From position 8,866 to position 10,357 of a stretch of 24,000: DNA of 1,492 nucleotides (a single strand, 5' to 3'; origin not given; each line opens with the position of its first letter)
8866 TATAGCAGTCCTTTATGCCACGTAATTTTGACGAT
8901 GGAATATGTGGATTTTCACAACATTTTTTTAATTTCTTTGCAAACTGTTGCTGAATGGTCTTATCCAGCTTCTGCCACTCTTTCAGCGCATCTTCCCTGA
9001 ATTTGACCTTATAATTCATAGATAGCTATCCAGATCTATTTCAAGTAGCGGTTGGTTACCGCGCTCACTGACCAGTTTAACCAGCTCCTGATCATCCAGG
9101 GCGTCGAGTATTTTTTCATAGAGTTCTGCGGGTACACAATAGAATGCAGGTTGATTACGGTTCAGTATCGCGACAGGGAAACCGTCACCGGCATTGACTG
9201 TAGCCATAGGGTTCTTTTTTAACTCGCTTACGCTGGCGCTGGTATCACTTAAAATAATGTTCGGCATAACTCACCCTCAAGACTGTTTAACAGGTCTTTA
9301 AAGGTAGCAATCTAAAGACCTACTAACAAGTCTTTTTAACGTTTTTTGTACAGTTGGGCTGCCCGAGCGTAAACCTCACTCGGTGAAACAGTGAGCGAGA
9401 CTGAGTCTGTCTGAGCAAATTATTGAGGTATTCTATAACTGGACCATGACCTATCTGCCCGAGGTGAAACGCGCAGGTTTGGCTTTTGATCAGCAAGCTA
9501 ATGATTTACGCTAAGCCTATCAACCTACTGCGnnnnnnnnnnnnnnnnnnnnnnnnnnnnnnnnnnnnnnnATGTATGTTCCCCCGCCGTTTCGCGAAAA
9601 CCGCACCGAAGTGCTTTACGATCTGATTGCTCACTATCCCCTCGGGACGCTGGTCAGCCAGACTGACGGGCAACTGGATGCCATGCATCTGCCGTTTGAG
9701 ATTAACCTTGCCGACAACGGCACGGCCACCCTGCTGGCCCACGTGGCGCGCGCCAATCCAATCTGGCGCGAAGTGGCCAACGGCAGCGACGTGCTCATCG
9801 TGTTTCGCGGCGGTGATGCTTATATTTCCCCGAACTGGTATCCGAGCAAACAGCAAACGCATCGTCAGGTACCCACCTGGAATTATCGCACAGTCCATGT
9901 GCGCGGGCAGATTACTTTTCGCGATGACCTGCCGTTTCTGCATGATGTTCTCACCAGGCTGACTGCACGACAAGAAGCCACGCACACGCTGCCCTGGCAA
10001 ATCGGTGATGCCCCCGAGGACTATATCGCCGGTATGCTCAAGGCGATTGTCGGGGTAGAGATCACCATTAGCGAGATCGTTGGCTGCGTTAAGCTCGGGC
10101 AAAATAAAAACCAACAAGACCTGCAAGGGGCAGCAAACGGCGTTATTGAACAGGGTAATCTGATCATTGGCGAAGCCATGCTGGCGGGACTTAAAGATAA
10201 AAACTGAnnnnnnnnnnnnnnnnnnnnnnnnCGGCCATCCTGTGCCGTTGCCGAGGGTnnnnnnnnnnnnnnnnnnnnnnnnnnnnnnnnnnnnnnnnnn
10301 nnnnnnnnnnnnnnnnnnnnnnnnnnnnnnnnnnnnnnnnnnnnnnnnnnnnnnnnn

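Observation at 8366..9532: RelE/Phd-YefM cassette inserted behind hxlR and bracketed by two diverged 102-bp copies of the hxlR 3' end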

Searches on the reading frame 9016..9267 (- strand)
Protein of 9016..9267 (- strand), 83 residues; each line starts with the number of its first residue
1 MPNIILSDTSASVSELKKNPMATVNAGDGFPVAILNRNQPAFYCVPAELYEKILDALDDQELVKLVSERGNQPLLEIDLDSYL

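Call 5: search_protein_families(library=pfam, proteins=[window:9016-9267:-], max_evalue=0.01)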
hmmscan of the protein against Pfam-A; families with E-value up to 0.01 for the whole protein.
window:9016-9267:- (83 aa): 2 families
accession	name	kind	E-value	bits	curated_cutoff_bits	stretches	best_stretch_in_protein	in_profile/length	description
PF02604.26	PhdYeFM_antitox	-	1.1e-05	25.5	29.8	1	10-69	3-63/74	Antitoxin Phd_YefM, type II toxin-antitoxin system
PF18506.7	RelB-like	-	0.0046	17.2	27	1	37-77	11-51/62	RelB Antitoxin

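Call 22: find_encoding_contigs(protein=window:9016-9267:-, flank=4000, max_places=10)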
Protein window:9016-9267:- (83 aa): 15 contigs read that carry it; 10 places shown.
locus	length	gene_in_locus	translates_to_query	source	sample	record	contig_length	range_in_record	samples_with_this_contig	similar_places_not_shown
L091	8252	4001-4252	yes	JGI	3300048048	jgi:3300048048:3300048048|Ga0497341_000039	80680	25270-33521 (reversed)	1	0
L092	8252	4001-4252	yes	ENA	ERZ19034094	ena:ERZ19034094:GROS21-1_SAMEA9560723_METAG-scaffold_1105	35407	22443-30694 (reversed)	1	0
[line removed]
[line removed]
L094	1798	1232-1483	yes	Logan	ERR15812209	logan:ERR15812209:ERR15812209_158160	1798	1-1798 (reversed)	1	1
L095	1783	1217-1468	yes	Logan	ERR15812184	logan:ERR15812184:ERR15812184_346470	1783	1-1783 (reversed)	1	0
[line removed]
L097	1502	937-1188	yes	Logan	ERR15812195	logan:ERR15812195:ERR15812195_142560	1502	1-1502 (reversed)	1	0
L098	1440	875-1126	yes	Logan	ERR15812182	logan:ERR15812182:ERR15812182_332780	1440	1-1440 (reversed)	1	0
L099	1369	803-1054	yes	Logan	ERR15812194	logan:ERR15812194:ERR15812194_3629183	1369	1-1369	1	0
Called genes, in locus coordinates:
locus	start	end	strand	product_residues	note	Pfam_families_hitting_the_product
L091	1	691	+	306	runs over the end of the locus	PF00497:SBP_bac_3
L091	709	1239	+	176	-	PF00583:Acetyltransf_1, PF13508:Acetyltransf_7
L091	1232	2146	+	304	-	PF00528:BPD_transp_1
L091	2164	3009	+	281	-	PF02463:SMC_N (faint), PF13175:AAA_15 (faint), PF00005:ABC_tran, PF09818:ABC_ATPase (faint), PF13304:AAA_21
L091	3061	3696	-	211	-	PF04299:FMN_bind_2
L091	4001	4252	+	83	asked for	PF02604:PhdYeFM_antitox (weak)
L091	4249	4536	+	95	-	PF05016:ParE_toxin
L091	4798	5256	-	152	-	PF01638:HxlR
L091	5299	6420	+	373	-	PF00724:Oxidored_FMN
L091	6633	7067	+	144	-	PF01047:MarR (weak), PF12802:MarR_2 (weak)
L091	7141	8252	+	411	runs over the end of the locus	PF05977:MFS_3, PF07690:MFS_1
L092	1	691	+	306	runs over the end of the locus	PF00497:SBP_bac_3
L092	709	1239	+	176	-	PF00583:Acetyltransf_1, PF13508:Acetyltransf_7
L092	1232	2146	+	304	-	PF00528:BPD_transp_1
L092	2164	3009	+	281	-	PF02463:SMC_N (faint), PF13175:AAA_15 (faint), PF00005:ABC_tran, PF09818:ABC_ATPase (faint), PF13304:AAA_21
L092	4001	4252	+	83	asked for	PF02604:PhdYeFM_antitox (weak)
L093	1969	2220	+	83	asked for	PF02604:PhdYeFM_antitox (weak)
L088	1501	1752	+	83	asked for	PF02604:PhdYeFM_antitox (weak)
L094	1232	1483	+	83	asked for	PF02604:PhdYeFM_antitox (weak)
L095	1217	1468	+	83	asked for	PF02604:PhdYeFM_antitox (weak)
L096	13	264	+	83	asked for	PF02604:PhdYeFM_antitox (weak)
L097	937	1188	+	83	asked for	PF02604:PhdYeFM_antitox (weak)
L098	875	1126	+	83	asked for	PF02604:PhdYeFM_antitox (weak)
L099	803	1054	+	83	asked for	PF02604:PhdYeFM_antitox (weak)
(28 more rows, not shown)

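Call 62: search_protein_families(library=ncbifam, proteins=[window:9016-9267:-], max_evalue=0.001)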
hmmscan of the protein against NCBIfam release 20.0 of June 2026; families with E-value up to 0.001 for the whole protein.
window:9016-9267:- (83 aa): 1 family
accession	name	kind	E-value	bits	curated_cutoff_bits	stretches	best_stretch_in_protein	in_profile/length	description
NF007300.0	PRK09778.1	equivalog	7.7e-10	39.1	99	1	5-67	4-63/97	type I toxin-antitoxin system antitoxin YafN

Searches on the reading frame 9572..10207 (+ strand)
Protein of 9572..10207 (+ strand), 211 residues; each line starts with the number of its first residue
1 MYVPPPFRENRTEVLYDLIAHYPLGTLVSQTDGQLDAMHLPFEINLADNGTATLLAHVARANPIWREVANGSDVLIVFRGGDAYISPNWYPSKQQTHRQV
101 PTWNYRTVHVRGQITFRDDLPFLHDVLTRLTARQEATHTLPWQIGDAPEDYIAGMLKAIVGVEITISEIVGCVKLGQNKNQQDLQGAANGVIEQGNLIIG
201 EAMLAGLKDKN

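Call 5: search_protein_families(library=pfam, proteins=[window:9572-10207:+], max_evalue=0.01)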
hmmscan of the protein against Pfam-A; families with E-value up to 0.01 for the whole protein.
window:9572-10207:+ (211 aa): 1 family
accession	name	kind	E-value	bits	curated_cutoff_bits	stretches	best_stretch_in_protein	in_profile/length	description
PF04299.18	FMN_bind_2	-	3.4e-62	209.5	22.4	1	1-167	1-167/168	Putative FMN-binding domain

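Call 11: find_encoding_contigs(protein=window:9572-10207:+, flank=6000, max_places=10)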
Protein window:9572-10207:+ (211 aa): no gene with exactly this product is on record in the collection.

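Call 62: search_protein_families(library=ncbifam, proteins=[window:9572-10207:+], max_evalue=0.001)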
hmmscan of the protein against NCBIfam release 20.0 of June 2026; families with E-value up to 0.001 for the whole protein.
window:9572-10207:+ (211 aa): 0 families
